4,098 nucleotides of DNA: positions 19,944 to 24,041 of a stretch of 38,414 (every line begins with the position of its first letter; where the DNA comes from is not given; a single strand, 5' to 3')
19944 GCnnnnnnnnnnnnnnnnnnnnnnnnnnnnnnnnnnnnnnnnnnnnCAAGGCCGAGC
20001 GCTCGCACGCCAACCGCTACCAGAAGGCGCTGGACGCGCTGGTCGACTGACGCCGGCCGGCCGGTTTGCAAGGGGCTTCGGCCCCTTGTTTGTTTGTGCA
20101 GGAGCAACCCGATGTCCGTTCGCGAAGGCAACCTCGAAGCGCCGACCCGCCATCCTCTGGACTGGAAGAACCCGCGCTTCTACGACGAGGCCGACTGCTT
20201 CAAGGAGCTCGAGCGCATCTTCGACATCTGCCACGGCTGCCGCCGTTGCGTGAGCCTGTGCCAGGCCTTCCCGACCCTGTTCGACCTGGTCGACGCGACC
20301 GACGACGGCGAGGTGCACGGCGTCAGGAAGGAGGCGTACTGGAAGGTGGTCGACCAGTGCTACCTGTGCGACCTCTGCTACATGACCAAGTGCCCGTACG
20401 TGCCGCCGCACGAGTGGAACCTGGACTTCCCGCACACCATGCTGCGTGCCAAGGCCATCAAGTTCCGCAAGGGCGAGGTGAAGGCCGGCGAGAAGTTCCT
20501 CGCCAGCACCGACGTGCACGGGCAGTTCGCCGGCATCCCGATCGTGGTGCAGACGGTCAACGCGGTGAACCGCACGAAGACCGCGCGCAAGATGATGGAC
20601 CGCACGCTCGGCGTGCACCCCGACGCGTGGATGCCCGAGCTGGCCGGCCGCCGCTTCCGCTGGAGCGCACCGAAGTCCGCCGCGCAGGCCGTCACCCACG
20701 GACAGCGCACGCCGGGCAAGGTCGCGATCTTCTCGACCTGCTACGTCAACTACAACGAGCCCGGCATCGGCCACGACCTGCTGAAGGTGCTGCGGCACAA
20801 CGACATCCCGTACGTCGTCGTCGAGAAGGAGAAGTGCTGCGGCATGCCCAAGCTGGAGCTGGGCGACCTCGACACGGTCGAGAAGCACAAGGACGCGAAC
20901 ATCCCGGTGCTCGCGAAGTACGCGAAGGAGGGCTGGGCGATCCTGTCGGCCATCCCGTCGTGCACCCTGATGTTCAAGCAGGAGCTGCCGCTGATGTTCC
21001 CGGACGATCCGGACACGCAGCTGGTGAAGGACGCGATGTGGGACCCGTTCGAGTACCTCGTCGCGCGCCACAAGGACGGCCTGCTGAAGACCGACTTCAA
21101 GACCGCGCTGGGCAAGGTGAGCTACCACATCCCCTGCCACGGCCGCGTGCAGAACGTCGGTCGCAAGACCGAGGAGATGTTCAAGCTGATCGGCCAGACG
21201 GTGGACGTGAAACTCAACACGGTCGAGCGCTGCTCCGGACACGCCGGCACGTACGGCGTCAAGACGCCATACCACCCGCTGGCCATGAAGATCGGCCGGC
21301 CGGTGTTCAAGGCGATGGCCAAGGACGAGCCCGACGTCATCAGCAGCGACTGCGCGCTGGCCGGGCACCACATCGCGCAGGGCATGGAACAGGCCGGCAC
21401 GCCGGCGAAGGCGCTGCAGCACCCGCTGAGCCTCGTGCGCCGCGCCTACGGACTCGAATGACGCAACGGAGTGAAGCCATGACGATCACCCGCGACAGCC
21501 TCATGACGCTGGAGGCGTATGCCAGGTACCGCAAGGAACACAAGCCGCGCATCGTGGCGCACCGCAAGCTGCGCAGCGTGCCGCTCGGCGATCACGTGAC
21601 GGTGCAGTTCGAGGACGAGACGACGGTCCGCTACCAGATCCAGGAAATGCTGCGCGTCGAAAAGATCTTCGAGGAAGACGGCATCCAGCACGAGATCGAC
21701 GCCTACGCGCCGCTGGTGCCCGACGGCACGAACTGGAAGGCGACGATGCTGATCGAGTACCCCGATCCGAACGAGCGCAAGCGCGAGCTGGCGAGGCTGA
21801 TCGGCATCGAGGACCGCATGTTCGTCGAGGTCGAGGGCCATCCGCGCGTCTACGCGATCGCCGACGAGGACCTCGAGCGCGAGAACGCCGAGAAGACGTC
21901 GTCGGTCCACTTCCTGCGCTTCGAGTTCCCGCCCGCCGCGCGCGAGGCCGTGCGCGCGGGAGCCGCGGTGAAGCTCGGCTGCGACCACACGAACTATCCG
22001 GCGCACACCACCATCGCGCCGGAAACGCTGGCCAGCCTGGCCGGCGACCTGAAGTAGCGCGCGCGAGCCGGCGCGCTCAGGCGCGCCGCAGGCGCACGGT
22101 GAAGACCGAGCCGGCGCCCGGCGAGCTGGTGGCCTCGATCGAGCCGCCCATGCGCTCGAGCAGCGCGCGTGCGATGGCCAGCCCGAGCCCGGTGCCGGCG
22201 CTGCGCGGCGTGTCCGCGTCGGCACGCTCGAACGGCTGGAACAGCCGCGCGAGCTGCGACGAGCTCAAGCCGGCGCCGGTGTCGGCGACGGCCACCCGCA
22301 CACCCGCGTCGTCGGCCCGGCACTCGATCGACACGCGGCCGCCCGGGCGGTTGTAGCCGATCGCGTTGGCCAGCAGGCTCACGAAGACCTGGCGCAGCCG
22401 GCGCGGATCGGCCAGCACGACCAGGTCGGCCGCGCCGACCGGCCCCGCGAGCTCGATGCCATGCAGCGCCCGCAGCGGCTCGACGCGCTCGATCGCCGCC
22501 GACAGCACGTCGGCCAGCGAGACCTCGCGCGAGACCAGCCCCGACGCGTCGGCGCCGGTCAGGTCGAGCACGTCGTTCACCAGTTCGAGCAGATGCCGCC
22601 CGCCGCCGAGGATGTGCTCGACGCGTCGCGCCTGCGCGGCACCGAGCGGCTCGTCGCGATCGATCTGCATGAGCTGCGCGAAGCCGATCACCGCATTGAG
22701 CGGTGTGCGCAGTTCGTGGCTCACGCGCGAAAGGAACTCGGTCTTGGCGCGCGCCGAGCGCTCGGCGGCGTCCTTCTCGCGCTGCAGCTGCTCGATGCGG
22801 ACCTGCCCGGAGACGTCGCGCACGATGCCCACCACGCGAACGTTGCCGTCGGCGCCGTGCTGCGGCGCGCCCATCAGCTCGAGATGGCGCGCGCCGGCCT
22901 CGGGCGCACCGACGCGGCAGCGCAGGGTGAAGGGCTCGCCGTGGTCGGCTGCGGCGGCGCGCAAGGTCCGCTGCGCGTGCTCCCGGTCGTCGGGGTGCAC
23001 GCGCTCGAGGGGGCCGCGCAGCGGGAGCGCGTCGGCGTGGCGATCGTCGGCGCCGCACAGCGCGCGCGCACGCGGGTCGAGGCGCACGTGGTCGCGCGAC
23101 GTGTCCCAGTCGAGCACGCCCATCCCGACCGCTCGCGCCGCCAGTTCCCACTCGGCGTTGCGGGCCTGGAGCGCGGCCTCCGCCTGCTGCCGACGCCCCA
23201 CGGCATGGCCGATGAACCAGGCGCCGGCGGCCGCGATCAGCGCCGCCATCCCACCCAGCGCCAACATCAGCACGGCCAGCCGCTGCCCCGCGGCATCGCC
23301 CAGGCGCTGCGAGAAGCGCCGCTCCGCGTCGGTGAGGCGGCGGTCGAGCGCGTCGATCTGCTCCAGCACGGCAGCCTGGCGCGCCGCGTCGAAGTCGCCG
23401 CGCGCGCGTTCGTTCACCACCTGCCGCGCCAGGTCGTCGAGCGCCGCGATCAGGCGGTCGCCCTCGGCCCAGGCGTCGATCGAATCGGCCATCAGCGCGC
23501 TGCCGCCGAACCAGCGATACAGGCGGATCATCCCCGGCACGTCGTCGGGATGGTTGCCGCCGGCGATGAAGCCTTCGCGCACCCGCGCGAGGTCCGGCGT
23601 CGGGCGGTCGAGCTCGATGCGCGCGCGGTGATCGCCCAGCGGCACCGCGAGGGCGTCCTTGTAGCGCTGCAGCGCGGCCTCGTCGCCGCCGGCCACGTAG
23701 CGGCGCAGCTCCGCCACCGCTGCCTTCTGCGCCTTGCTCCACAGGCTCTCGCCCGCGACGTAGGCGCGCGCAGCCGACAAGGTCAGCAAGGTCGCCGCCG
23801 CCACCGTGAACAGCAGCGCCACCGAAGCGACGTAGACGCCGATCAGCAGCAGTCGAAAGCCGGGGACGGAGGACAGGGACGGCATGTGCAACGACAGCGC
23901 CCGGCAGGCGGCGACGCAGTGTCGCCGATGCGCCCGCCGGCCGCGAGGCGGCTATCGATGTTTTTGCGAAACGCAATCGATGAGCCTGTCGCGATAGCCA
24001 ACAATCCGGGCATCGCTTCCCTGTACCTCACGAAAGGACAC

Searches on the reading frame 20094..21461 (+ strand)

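Call 31: search_protein_families(library=pfam, proteins=[window:20094-21461:+], max_evalue=0.00001)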
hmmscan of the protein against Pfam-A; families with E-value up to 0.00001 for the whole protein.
window:20094-21461:+ (455 aa): 1 family
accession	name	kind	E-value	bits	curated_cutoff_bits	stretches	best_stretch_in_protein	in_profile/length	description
PF02754.22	CCG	-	6e-16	58.8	20.6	1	210-295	1-85/85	Cysteine-rich domain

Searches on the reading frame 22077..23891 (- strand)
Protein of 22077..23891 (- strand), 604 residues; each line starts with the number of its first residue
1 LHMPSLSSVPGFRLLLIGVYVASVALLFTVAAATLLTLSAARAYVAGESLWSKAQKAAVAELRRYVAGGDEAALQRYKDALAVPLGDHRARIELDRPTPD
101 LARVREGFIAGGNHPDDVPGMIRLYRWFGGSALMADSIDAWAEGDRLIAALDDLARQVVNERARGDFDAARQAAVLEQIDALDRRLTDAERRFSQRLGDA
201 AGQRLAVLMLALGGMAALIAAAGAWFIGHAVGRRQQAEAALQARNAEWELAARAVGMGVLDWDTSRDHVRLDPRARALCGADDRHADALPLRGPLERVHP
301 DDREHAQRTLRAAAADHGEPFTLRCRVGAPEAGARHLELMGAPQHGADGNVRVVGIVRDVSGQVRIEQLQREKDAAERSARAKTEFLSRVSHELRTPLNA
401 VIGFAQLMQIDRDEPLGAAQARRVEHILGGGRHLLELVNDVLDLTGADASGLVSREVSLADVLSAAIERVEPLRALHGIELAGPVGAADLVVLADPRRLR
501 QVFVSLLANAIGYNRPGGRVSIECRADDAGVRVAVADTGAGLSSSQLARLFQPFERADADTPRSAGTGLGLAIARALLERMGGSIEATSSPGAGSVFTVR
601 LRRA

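Call 31: search_protein_families(library=pfam, proteins=[window:22077-23891:-], max_evalue=0.00001)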
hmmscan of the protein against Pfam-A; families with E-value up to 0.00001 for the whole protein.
window:22077-23891:- (604 aa): 2 families
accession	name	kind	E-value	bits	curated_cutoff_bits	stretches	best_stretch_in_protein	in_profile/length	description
PF02518.31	HATPase_c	-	1.8e-26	93.2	26.4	1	495-602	2-108/111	Histidine kinase-, DNA gyrase B-, and HSP90-like ATPase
PF00512.31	HisKA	-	1.3e-15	57.6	26.9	1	382-445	1-61/66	His Kinase A (phospho-acceptor) domain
